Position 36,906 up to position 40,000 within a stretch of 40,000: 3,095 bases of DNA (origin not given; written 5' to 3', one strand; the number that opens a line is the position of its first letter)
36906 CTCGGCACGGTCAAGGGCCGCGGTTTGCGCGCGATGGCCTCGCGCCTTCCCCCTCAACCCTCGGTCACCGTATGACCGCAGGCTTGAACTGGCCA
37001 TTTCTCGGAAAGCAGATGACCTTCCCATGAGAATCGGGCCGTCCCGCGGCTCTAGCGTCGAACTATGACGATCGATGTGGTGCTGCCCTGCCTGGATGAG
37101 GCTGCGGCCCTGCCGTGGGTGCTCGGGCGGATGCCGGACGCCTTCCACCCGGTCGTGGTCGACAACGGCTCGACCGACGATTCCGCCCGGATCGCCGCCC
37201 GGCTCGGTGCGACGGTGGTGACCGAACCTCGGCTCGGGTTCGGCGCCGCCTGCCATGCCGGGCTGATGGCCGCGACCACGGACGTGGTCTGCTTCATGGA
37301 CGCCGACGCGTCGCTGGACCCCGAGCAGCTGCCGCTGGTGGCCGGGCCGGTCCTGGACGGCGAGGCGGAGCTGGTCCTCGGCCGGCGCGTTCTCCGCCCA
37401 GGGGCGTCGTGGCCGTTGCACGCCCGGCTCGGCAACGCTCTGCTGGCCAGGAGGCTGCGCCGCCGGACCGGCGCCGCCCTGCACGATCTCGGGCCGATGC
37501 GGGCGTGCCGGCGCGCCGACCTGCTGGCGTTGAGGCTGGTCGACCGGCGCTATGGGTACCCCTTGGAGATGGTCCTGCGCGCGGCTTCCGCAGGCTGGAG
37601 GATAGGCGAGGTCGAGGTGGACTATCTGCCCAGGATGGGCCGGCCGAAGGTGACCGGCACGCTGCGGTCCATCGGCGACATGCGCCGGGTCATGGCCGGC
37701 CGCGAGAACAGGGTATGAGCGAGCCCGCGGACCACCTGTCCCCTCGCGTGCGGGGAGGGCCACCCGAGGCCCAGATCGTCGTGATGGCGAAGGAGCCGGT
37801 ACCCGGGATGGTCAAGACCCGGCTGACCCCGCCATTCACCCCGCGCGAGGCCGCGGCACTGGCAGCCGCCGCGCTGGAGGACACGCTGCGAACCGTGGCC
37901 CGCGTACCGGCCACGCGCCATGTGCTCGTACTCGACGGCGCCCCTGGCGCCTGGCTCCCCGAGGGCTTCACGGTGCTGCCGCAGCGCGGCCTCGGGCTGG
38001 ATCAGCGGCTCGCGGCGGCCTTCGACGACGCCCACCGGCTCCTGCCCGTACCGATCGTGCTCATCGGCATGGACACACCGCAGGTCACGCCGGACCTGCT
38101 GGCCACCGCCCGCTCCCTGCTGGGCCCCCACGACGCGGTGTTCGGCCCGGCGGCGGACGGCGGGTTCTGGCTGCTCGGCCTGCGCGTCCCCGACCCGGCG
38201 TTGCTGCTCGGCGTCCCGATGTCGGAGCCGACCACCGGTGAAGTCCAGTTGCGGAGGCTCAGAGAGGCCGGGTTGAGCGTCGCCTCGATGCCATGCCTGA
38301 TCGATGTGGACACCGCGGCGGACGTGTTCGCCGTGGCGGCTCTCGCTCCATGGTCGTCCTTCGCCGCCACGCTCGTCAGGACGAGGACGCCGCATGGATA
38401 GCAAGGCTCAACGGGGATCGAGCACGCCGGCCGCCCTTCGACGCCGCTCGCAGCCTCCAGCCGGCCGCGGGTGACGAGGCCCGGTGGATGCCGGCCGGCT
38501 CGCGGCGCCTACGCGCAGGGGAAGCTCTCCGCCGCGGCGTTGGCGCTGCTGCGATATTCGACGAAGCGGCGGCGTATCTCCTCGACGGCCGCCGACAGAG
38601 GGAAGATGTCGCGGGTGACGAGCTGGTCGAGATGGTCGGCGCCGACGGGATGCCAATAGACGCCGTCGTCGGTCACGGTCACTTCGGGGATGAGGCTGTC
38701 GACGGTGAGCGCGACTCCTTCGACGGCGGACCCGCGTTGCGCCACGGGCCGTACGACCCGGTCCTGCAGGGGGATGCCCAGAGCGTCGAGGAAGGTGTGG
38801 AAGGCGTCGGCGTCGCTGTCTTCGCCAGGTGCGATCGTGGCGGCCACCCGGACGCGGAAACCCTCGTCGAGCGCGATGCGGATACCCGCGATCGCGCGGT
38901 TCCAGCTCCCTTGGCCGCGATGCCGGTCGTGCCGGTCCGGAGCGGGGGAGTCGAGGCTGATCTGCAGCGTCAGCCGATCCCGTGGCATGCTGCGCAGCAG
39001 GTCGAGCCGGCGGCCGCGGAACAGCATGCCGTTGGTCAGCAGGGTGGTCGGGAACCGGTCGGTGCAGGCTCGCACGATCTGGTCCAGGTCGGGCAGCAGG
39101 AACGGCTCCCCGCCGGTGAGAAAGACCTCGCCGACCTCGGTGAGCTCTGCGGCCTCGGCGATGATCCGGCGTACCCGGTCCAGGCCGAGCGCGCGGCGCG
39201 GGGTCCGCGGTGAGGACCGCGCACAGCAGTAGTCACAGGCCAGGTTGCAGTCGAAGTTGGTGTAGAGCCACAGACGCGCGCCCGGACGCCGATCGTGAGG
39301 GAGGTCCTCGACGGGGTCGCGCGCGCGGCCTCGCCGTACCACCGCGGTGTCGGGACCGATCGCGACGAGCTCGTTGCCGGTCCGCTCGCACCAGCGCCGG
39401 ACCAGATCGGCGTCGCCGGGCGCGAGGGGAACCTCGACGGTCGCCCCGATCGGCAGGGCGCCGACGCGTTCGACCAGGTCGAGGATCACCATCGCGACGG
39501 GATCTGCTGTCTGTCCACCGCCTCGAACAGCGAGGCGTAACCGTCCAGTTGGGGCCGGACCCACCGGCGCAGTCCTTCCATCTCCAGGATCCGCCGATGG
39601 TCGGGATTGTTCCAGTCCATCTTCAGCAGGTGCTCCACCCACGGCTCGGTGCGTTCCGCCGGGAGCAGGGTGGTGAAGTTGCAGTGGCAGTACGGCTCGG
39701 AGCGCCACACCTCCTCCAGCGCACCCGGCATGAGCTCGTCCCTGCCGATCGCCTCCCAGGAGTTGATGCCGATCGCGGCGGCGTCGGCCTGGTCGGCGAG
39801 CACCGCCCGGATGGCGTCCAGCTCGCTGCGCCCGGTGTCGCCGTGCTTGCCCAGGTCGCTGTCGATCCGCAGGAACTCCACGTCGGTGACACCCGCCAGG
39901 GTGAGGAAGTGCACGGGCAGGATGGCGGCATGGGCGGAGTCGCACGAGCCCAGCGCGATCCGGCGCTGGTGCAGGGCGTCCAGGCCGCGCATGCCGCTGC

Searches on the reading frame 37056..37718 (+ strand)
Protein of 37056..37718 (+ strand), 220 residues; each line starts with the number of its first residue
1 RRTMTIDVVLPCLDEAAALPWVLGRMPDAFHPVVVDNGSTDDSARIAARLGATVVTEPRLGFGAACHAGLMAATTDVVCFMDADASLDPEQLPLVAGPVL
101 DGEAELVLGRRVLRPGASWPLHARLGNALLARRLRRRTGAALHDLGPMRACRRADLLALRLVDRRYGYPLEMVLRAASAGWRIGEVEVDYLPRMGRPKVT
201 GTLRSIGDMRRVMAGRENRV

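Call 24: search_protein_families(library=pfam, proteins=[window:37056-37718:+], max_evalue=0.001)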
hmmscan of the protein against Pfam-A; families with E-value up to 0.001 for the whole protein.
window:37056-37718:+ (220 aa): 2 families
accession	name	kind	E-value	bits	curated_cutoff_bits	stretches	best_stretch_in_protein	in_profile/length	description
PF00535.33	Glycos_transf_2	-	5.6e-20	72.4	23.3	1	12-155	16-163/168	Glycosyl transferase family 2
PF13641.12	Glyco_tranf_2_3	-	0.00031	21.3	27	1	8-183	15-201/230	Glycosyltransferase like family 2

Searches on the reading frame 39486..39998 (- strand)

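Call 24: search_protein_families(library=pfam, proteins=[window:39486-39998:-], max_evalue=0.001)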
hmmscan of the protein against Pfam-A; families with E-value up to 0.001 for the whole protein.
window:39486-39998:- (170 aa): 1 family
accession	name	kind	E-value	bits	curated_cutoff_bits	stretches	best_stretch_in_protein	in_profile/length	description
PF12974.12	Phosphonate-bd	-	1.1e-11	45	27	1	2-152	96-240/242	ABC transporter, phosphonate, periplasmic substrate-binding protein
